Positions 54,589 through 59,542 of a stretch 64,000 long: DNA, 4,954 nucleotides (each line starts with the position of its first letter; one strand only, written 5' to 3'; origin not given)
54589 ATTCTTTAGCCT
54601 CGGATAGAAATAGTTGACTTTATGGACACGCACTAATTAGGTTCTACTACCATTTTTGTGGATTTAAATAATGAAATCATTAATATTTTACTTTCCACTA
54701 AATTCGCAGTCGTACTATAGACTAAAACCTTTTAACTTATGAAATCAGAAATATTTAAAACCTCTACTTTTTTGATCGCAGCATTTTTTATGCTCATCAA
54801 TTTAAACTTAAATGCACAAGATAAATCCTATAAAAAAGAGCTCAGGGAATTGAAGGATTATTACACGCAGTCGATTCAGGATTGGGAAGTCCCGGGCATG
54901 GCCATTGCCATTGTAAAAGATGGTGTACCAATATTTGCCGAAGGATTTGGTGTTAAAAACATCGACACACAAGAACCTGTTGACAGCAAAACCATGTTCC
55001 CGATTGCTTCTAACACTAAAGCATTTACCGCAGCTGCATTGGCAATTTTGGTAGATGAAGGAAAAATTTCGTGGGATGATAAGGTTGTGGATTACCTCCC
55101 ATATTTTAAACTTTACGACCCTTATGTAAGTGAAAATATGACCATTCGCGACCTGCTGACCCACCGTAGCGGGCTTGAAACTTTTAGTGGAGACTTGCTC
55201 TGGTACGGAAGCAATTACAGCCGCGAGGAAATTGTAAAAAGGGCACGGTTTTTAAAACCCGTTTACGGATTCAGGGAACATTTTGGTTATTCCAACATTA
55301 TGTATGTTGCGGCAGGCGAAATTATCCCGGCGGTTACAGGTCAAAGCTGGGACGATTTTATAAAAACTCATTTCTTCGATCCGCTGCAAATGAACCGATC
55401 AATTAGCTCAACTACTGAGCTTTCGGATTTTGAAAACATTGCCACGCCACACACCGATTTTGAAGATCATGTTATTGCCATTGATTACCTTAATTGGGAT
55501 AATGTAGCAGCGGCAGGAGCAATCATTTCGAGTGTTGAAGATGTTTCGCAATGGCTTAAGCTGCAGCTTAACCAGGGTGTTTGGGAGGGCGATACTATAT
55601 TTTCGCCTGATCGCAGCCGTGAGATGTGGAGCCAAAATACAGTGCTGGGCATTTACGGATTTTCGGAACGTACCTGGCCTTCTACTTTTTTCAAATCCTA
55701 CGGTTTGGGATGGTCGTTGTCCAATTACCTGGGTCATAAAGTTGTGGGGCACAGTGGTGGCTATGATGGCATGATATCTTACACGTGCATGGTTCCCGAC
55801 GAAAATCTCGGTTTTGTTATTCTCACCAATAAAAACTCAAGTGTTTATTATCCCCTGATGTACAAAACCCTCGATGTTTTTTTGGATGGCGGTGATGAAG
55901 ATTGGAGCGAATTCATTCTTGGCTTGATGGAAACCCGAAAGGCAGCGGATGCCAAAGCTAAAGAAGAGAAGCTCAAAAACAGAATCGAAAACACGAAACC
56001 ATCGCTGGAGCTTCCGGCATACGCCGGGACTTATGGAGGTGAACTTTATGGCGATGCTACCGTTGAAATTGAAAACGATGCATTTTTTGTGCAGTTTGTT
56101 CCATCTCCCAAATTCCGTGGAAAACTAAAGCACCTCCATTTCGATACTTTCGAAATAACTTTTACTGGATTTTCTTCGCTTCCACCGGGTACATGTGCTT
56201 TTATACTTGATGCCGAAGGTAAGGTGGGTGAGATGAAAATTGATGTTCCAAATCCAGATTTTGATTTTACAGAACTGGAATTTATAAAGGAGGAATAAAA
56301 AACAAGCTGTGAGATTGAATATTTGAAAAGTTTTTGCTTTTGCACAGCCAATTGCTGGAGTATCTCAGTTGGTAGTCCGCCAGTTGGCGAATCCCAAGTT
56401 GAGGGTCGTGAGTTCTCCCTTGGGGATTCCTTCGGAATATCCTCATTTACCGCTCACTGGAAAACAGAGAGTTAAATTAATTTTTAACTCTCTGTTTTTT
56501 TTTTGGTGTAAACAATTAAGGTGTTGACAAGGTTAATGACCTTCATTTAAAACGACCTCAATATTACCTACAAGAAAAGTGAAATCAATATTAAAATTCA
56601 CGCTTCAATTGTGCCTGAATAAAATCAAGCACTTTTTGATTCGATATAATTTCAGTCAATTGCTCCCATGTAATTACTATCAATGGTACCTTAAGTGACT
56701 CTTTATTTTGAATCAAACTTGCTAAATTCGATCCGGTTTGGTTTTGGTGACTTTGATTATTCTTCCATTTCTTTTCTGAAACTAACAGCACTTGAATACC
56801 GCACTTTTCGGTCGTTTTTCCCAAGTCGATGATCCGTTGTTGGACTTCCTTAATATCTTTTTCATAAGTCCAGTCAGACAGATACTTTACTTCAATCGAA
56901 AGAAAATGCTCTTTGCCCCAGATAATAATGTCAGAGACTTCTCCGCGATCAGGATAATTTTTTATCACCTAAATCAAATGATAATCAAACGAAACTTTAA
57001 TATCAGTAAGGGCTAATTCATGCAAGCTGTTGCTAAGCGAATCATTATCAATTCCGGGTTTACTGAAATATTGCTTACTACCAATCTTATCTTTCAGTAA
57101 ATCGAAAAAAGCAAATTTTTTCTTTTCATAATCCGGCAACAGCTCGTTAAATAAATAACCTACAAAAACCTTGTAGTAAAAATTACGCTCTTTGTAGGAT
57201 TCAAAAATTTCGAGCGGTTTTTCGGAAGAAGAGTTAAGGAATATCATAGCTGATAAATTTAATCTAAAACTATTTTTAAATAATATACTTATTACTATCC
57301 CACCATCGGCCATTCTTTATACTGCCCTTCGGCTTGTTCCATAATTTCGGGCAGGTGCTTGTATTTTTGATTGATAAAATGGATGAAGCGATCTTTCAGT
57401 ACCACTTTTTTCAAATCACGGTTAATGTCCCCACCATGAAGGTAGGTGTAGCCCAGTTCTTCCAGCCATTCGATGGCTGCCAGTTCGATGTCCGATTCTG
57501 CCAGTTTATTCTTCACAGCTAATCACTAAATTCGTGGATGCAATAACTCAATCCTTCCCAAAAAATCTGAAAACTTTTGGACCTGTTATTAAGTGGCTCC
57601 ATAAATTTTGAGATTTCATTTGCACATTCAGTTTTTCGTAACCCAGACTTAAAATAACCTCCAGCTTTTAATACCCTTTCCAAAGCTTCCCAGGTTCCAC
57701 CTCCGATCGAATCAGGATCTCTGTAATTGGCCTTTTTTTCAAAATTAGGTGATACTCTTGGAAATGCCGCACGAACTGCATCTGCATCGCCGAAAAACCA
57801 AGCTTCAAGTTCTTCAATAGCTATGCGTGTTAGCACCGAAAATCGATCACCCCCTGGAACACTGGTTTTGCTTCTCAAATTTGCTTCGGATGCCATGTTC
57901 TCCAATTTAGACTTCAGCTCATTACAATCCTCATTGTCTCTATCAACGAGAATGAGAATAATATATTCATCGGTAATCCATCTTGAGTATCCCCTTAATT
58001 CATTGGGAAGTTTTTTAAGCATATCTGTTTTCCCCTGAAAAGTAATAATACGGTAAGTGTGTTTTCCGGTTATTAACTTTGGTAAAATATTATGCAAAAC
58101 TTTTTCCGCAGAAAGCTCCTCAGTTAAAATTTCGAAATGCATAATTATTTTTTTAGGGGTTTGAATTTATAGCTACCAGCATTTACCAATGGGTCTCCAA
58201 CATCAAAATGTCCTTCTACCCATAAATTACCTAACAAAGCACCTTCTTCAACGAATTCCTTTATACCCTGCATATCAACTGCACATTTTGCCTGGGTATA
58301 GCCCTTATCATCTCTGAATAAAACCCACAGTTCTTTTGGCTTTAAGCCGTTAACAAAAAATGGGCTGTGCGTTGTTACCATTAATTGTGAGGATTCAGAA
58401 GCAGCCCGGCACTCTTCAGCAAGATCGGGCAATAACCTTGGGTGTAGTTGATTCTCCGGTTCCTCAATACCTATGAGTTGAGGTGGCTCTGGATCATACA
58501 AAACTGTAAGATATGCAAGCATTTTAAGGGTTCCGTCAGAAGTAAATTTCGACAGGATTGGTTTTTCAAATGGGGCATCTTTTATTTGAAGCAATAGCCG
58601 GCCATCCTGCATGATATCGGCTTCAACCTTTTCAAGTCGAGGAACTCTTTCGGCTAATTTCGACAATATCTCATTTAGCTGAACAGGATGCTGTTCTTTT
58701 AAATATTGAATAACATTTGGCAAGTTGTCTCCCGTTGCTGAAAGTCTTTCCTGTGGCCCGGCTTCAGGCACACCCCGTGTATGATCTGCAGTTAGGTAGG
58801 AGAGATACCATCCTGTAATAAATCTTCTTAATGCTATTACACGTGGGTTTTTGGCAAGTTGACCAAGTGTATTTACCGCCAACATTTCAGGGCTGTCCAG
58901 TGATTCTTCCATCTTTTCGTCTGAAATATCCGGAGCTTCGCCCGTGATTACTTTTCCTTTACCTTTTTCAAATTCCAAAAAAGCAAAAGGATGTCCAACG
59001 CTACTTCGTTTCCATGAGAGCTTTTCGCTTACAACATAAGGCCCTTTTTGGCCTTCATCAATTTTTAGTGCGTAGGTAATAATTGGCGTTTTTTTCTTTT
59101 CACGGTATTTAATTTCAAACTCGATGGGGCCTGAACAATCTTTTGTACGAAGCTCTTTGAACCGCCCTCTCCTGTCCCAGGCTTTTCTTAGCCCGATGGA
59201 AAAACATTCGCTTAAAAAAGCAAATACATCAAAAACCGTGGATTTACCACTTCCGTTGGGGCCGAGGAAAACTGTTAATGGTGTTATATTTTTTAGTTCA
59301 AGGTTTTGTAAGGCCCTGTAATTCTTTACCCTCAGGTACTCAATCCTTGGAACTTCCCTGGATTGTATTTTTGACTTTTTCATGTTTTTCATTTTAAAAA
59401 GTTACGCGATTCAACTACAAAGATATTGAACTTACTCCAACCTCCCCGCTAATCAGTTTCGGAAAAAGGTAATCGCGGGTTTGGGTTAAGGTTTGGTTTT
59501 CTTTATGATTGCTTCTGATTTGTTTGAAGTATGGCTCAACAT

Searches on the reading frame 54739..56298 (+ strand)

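Call 73: search_protein_families(library=pfam, proteins=[window:54739-56298:+], max_evalue=0.00001)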
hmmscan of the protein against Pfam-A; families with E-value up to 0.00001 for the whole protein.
window:54739-56298:+ (519 aa): 2 families
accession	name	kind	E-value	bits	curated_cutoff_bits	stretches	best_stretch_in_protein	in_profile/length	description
PF00144.29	Beta-lactamase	-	2.2e-68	231.3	27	1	48-368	8-313/329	Beta-lactamase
PF11954.13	DUF3471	-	5e-19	69.1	29.3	1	415-515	2-101/103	Domain of unknown function (DUF3471)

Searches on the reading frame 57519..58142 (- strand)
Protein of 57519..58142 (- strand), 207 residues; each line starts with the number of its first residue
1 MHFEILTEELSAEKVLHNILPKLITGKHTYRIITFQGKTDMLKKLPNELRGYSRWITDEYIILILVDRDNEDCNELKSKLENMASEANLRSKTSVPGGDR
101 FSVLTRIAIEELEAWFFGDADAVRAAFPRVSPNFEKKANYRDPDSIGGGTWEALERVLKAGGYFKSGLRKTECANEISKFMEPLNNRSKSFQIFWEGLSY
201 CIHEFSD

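Call 73: search_protein_families(library=pfam, proteins=[window:57519-58142:-], max_evalue=0.00001)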
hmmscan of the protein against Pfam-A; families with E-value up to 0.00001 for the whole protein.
window:57519-58142:- (207 aa): 1 family
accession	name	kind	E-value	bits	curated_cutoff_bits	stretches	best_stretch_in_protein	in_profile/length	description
PF14103.11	DUF4276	-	5.9e-28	98.9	30.2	1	8-198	2-191/192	Domain of unknown function (DUF4276)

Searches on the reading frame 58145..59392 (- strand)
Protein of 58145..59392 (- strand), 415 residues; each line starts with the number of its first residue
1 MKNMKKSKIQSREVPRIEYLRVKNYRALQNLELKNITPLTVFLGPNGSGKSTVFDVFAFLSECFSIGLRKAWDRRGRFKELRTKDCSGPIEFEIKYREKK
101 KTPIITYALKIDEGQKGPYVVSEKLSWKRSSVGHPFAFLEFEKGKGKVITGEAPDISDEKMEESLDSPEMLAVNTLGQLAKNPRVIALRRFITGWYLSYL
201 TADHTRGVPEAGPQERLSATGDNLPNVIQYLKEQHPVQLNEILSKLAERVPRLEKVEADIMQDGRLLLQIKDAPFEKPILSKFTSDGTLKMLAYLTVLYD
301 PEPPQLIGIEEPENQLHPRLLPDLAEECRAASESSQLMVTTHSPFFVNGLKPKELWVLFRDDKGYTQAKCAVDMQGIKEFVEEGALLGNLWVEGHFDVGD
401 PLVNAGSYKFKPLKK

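Call 73: search_protein_families(library=pfam, proteins=[window:58145-59392:-], max_evalue=0.00001)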
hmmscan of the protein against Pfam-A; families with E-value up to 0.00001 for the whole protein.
window:58145-59392:- (415 aa): 4 families
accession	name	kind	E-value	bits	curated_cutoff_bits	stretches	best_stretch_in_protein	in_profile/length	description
PF13304.12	AAA_21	-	5.5e-27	96.1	27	2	264-348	187-304/304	AAA domain, putative AbiEii toxin, Type IV TA system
PF13175.12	AAA_15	-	6.7e-20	72.5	32.1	2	17-130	3-92/374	AAA ATPase domain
PF13476.12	AAA_23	-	3.1e-07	31.7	27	1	20-60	2-42/201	AAA domain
PF02463.25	SMC_N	-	4.6e-07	29.9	40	1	17-348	2-203/220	RecF/RecN/SMC N terminal domain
